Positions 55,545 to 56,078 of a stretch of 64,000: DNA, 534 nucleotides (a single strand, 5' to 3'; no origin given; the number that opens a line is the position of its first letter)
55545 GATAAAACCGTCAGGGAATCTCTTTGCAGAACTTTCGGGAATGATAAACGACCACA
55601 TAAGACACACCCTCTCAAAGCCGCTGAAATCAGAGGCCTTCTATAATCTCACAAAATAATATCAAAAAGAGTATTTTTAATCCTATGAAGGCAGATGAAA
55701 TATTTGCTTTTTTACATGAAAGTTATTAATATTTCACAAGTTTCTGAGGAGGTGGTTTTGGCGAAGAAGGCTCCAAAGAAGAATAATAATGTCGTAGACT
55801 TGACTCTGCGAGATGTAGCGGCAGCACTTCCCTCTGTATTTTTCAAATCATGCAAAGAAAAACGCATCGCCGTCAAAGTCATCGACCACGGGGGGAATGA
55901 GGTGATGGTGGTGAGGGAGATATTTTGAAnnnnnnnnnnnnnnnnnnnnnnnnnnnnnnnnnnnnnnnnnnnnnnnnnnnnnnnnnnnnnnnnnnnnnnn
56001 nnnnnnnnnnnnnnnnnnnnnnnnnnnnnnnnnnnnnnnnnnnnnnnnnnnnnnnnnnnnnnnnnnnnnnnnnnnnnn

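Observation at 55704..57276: Pycsar-like cyclic-nucleotide defence operon with effector-first gene order and an extra coupled small ORF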

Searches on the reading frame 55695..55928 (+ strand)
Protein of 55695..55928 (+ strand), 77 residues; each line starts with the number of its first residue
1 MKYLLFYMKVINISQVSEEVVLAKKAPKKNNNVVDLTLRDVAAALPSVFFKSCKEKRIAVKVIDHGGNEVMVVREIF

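Call 3: search_protein_families(library=padloc, proteins=[window:55695-55928:+], max_evalue=1)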
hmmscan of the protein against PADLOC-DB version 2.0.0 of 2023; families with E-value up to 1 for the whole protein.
window:55695-55928:+ (77 aa): 0 families

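Call 4: search_protein_families(library=pfam, proteins=[window:55695-55928:+], max_evalue=1)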
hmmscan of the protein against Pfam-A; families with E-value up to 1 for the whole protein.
window:55695-55928:+ (77 aa): 0 families

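Call 5: find_homologous_proteins(query=window:55695-55925:+, max_evalue=10)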
Query window:55695-55925:+ (77 aa): 45 proteins with E <= 10 among 46 candidates.
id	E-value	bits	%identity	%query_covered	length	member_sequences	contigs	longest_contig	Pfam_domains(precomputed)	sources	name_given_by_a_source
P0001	5.8e-41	155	100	100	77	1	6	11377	-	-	-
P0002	9.5e-33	129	93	95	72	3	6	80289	-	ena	-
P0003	6.3e-27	111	98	73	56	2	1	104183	-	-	-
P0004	6.2e-23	98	82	88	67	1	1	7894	-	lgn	-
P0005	3.4e-22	96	77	95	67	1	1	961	-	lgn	-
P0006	2.6e-18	83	73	97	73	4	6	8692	-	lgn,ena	-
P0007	2.9e-18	83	72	94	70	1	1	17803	-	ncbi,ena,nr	ncbi:MAG TPA: hypothetical protein DD713_02960 [Nitrospiraceae bacterium]|nr:hypothetical protein [N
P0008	3.8e-18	83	70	99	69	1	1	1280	-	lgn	-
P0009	2.7e-17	80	77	83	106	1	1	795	-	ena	-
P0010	1.2e-16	78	67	99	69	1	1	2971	-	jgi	-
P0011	9.6e-16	75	68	94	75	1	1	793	-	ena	-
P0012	1.0e-13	69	71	90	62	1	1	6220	-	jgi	jgi:hypothetical protein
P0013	3.5e-12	64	81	62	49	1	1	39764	-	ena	-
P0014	3.9e-9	54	65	81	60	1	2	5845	-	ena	-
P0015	7.3e-9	54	94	42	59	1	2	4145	-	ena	-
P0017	3.8e-8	51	91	43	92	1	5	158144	-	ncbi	-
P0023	2.1e-4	40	59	70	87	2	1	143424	-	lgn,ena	-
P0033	1.2e-3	37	80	39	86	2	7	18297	-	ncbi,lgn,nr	ncbi:MAG: hypothetical protein FJ266_06550 [Planctomycetes bacterium]|nr:hypothetical protein [Planc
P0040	7.2e-3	35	80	39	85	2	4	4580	-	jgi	-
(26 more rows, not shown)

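Call 6: search_protein_families(library=ncbifam, proteins=[window:55695-55928:+], max_evalue=1)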
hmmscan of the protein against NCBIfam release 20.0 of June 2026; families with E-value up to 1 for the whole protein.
window:55695-55928:+ (77 aa): 0 families

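Call 9: find_encoding_contigs(protein=P0017, flank=10000, max_places=3)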
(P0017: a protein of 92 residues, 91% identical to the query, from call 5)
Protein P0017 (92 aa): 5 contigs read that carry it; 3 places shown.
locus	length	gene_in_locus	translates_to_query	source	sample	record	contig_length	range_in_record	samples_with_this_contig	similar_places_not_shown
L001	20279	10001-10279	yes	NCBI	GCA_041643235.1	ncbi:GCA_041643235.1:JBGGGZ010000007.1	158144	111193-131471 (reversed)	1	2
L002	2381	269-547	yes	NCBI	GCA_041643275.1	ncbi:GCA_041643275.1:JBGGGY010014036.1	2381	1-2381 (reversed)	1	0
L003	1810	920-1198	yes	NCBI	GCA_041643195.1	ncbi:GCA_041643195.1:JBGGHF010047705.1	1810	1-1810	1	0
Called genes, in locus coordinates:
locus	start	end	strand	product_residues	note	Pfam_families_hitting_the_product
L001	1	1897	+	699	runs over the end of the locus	PF08206:OB_RNB, PF25049:OB_HELZ2 (faint), PF17876:CSD2, PF00773:RNB, PF00575:S1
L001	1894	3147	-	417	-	PF13393:tRNA-synt_His, PF00587:tRNA-synt_2b, PF03129:HGTP_anticodon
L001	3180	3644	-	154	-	PF05103:DivIVA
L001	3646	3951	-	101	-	PF02325:CCB3_YggT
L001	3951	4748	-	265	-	PF03807:F420_oxidored, PF14748:P5CR_dimer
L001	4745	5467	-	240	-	PF01168:Ala_racemase_N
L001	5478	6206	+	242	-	PF14622:Ribonucleas_3_3, PF00636:Ribonuclease_3, PF00035:dsrm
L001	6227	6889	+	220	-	PF00881:Nitroreductase, PF14512:TM1586_NiRdase (faint)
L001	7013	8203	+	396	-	PF00155:Aminotran_1_2, PF01053:Cys_Met_Meta_PP (weak), PF01041:DegT_DnrJ_EryC1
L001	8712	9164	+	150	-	PF02577:BFN_dom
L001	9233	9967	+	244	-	PF11967:RecO_N, PF02565:RecO_C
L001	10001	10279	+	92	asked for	-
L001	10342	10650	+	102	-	-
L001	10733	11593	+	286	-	PF02498:Bro-N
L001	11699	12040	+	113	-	-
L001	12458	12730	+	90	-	-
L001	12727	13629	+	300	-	PF17761:DUF1016_N, PF06250:YhcG_C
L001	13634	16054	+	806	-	PF01555:N6_N4_Mtase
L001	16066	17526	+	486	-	PF13175:AAA_15, PF13304:AAA_21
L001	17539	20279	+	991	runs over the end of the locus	PF04851:ResIII, PF00270:DEAD, PF18766:SWI2_SNF2, PF27151:YagJ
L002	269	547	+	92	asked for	-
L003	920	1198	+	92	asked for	-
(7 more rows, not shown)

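Call 10: find_encoding_contigs(protein=P0002, flank=8000, max_places=4)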
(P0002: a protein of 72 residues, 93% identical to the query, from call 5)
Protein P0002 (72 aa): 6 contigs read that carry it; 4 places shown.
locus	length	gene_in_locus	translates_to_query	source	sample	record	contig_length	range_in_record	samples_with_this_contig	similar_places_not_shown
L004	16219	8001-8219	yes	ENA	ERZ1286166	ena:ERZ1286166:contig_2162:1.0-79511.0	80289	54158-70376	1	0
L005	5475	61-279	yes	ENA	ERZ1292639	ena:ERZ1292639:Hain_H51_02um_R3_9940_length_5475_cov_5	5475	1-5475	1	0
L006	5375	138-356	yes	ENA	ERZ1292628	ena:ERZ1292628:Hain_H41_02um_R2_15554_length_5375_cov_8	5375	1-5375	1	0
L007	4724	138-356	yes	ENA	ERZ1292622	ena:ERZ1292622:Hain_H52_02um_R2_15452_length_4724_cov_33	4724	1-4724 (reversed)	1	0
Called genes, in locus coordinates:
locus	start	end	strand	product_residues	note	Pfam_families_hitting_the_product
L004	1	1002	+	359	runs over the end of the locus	PF13163:DUF3999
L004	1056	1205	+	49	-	-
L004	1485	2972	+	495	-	PF09972:DUF2207, PF20990:DUF2207_C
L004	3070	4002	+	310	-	PF03783:CsgG, PF13181:TPR_8 (weak), PF13424:TPR_12 (weak), PF13432:TPR_16 (weak), PF13432:TPR_16, PF13414:TPR_11, PF00515:TPR_1, PF13181:TPR_8, +12 more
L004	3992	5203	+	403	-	-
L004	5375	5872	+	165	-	PF00155:Aminotran_1_2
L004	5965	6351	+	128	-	PF00155:Aminotran_1_2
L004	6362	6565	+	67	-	-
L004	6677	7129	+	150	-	PF02577:BFN_dom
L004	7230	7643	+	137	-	PF11967:RecO_N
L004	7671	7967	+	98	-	PF02565:RecO_C (weak)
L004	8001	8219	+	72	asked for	-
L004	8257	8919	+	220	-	PF15935:RnlA_toxin (weak)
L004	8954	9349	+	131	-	-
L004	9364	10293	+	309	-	PF01351:RNase_HII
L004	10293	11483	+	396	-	PF00515:TPR_1 (faint), PF07719:TPR_2 (faint), PF13424:TPR_12 (faint), PF13428:TPR_14 (faint), PF14559:TPR_19 (faint), PF22860:DUF7017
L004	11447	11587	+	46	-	-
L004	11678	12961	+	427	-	PF04326:SLFN_AlbA_2, PF13749:HATPase_c_4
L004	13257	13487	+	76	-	PF09720:Unstab_antitox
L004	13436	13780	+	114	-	-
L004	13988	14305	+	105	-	PF01909:NTP_transf_2, PF18765:Polbeta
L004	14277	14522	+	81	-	PF05168:HEPN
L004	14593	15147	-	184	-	-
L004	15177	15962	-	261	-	PF12705:PDDEXK_1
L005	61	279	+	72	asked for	-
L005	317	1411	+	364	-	PF15935:RnlA_toxin (weak), PF19034:RnlA-toxin_DBD (weak)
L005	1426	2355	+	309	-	PF01351:RNase_HII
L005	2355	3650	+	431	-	PF00515:TPR_1 (faint), PF07719:TPR_2 (faint), PF13424:TPR_12 (faint), PF13428:TPR_14 (faint), PF14559:TPR_19 (faint), PF22860:DUF7017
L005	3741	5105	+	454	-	PF04326:SLFN_AlbA_2, PF13749:HATPase_c_4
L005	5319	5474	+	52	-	?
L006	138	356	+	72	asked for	-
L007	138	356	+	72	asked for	-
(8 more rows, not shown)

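Call 12: find_encoding_contigs(protein=P0003, flank=8000, max_places=3)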
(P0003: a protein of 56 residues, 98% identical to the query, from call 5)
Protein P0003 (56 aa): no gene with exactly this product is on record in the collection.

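Call 41: find_encoding_contigs(protein=P0023, flank=6000, max_places=2)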
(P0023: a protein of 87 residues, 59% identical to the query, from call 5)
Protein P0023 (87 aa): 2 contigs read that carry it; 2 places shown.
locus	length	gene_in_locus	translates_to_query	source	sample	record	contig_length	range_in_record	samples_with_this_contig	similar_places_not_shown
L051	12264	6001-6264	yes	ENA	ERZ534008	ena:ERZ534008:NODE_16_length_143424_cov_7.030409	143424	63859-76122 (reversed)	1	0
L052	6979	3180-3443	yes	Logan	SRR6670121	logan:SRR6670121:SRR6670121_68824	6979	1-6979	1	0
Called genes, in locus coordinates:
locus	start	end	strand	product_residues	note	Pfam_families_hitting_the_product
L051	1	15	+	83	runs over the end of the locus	-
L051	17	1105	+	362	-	PF01925:TauE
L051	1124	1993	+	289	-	PF00582:Usp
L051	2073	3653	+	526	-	PF00512:HisKA, PF02518:HATPase_c, PF14501:HATPase_c_5 (weak)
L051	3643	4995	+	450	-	PF00072:Response_reg, PF00493:MCM, PF00158:Sigma54_activat, PF14532:Sigma54_activ_2, PF00004:AAA, PF07724:AAA_2, PF07728:AAA_5, PF25601:AAA_lid_14, +3 more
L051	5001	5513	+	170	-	-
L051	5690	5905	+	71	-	PF10049:DUF2283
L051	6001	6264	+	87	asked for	-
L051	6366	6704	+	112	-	-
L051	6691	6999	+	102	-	PF01909:NTP_transf_2, PF18765:Polbeta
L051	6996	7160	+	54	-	PF01934:HepT-like (weak)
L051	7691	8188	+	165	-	-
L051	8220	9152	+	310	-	PF01925:TauE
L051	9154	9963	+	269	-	PF09608:Alph_Pro_TM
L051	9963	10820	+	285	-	PF00582:Usp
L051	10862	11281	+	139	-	PF00582:Usp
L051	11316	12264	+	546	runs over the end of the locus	PF05157:MshEN, PF02656:DUF202 (weak)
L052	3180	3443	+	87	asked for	-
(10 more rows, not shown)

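Call 42: find_encoding_contigs(protein=P0033, flank=6000, max_places=3)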
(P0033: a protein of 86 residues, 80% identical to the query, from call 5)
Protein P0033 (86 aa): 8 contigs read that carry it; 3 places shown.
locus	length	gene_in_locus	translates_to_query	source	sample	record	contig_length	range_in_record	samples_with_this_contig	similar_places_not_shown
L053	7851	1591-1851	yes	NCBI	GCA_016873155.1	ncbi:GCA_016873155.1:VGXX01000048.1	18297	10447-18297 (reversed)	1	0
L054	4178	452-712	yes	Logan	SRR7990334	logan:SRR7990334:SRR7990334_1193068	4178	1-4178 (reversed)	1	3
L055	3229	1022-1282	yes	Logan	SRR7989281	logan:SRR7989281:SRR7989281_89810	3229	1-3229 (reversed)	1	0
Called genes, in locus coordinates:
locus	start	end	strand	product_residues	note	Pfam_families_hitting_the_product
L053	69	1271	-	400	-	PF04389:Peptidase_M28 (weak), PF01546:Peptidase_M20, PF07687:M20_dimer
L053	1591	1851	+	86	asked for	-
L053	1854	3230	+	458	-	-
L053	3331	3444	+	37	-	-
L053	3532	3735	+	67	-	-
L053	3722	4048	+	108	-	PF02452:PemK_toxin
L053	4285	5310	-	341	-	PF08240:ADH_N, PF16912:Glu_dehyd_C (weak), PF00107:ADH_zinc_N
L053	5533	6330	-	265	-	PF01791:DeoC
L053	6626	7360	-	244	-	PF25087:GMPPB_C (weak), PF00132:Hexapep (weak)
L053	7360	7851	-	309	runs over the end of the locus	PF00291:PALP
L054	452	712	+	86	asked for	-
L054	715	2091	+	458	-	-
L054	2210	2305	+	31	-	-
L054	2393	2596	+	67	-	-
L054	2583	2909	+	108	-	PF02452:PemK_toxin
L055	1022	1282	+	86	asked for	-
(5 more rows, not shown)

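Call 57: search_protein_families(library=pfam, proteins=[L053:1854-3230:+, L051:6366-6704:+], max_evalue=0.01)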
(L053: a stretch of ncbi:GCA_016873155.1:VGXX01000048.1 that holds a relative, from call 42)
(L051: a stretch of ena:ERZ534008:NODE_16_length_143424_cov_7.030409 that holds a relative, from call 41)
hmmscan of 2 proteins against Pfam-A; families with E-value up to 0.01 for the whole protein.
L053:1854-3230:+ (458 aa): 1 family
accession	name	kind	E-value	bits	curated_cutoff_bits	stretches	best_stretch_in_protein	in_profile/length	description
PF21998.2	FERM_C1_MyoVII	-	0.003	18.2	27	0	319-381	36-96/97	Myosin-X FERM PH domain-like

L051:6366-6704:+ (112 aa): 0 families

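Call 59: search_protein_families(library=padloc, proteins=[L001:13634-16054:+, L001:16066-17526:+, L001:17539-20277:+, L053:1854-3230:+, L005:317-1411:+, L005:2355-3650:+, L005:3741-5105:+], max_evalue=0.00001)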
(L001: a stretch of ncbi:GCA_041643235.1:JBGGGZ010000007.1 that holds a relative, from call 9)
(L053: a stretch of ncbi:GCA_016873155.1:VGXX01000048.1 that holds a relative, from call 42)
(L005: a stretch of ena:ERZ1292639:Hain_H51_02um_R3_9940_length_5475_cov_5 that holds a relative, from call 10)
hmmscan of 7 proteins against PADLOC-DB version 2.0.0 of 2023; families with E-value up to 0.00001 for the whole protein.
L001:13634-16054:+ (806 aa): 32 families (the best 25 are shown)
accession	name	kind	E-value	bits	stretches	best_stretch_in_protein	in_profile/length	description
PDLC03638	MTase_III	-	7e-267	885.9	1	2-806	3-816/816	Type III methyltransferase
PDLC03635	MTase_III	-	5.5e-52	175.4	2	342-502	197-364/708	Type III methyltransferase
PDLC03636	MTase_III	-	1.2e-46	157.7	2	607-700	343-435/575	Type III methyltransferase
PDLC03646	MTase_III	-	7.4e-43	144.5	2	245-441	353-549/1057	Type III methyltransferase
PDLC03644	MTase_III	-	1.1e-41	141.2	1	358-700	34-422/542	Type III methyltransferase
PDLC03354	MTase_II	-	2.4e-38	130.3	1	362-671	60-383/425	Type II methyltransferase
PDLC03633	MTase_III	-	5.1e-28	96.1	2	589-703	274-379/616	Type III methyltransferase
PDLC03339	MTase_II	-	6.8e-25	85.6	2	381-495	19-144/399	Type II methyltransferase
PDLC03371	MTase_II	-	7.7e-21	72.8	1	375-672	19-254/260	Type II methyltransferase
PDLC03300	MTase_II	-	1e-20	72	1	606-684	213-290/302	Type II methyltransferase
PDLC03299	MTase_II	-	3.1e-19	67.6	2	610-689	198-276/296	Type II methyltransferase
PDLC03634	MTase_III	-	9.9e-19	65.6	1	411-643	171-423/621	Type III methyltransferase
PDLC03216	MTase_II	-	1.7e-16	58.2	1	609-683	195-268/364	Type II methyltransferase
PDLC03738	oMTase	-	3.1e-16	57.1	1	610-682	206-277/376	orphan methyltransferase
PDLC03387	MTase_II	-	2e-14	51.4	1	454-674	140-279/289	Type II methyltransferase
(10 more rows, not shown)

L001:16066-17526:+ (486 aa): 100 families (the best 25 are shown)
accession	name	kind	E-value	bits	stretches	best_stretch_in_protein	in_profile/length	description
PDLC02981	AriAB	-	2.3e-23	80.8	1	123-382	266-529/694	-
PDLC03878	NsnB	-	1.4e-19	69.1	1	115-238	168-285/345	-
PDLC04164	AriA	-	3e-17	61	1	15-235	27-237/253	-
PDLC02979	AriA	-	8.6e-17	60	1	108-233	249-372/373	-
PDLC02914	ATPase-Toprim_I-B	-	1.1e-16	59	1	139-265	163-276/443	-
PDLC00289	PtuA1|PtuA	-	3.5e-16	57.3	1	108-239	176-297/404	AAA ATPase domain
PDLC02980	AriA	-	9e-16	56.7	1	108-234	175-303/304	-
PDLC04244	PDC-M01A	-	1e-15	55.6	1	145-235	308-393/482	-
PDLC00091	GajA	-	9.9e-15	52.4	1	186-241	294-349/627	AAA ATPase domain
PDLC00303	PtuA1|PtuA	-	2.7e-14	51.1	1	148-257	201-304/386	AAA ATPase domain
PDLC00273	PtuA1|PtuA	-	8.8e-14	49.3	1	146-245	186-280/375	AAA ATPase domain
PDLC00265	PtuA1|PtuA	-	1.1e-13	49.1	1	81-258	223-396/479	AAA ATPase domain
PDLC04239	PDC-M01A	-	1.2e-13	48.4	1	187-233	409-455/552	-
PDLC00285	PtuA1|PtuA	-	1.6e-13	48.7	1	83-252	184-347/432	AAA ATPase domain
PDLC00096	GajA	-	2.4e-13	47.7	1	167-238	260-341/630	AAA ATPase domain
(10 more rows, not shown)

L001:17539-20277:+ (913 aa): 1 family
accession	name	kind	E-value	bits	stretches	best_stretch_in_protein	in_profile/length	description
PDLC03654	REase_III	-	8e-23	78.1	2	281-571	382-665/1154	Type III restriction enzyme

L053:1854-3230:+ (458 aa): 0 families

L005:317-1411:+ (364 aa): 0 families

L005:2355-3650:+ (431 aa): 5 families
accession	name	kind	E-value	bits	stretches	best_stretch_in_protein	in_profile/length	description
PDLC01170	TPR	-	6.7e-36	122.4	1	5-427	6-365/368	TPR repeats containing protein fused to cold shock-like domain (OB-fold)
PDLC04477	PDC-M16B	-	4.7e-15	53.2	1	172-313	191-329/501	-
PDLC04483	PDC-M16B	-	1.4e-14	51.6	1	172-315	150-293/537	-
PDLC04488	PDC-M16B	-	3e-11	40.8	1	176-313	240-375/634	-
PDLC04482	PDC-M16B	-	3.2e-09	34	1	170-316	151-297/555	-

L005:3741-5105:+ (454 aa): 3 families
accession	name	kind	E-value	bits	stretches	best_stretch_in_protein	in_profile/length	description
PDLC02394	pAgo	-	2.6e-21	73.2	1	30-386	52-442/1121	-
PDLC02402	Aga_SIR2-PNTD1-PNTD2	-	1.9e-15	54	1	175-358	346-540/876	Class I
PDLC02418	Aga_SIR2-Kinase-PNTD1-PNTD2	-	1.3e-10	38.2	1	225-316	276-366/756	Class I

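Call 65: find_encoding_contigs(protein=P0040, flank=4000, max_places=3)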
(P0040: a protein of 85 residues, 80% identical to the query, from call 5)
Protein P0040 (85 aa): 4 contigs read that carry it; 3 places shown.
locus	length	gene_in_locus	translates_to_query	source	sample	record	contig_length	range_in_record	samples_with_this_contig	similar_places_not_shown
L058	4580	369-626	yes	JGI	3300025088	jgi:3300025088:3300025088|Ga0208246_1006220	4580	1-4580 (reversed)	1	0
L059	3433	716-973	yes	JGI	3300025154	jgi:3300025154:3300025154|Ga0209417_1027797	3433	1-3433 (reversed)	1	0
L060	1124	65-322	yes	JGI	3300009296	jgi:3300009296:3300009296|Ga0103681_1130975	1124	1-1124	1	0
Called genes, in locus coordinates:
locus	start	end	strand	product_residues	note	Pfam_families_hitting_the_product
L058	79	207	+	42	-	-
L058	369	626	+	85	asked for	-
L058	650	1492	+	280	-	-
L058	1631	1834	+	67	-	-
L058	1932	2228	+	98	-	PF01909:NTP_transf_2, PF18765:Polbeta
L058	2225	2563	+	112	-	PF01934:HepT-like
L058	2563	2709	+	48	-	-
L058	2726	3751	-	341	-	PF08240:ADH_N, PF16912:Glu_dehyd_C (weak), PF00107:ADH_zinc_N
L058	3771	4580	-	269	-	?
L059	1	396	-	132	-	?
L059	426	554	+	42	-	-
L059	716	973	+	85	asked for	-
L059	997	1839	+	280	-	-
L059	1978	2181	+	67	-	-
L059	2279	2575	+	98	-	PF01909:NTP_transf_2, PF18765:Polbeta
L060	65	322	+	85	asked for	-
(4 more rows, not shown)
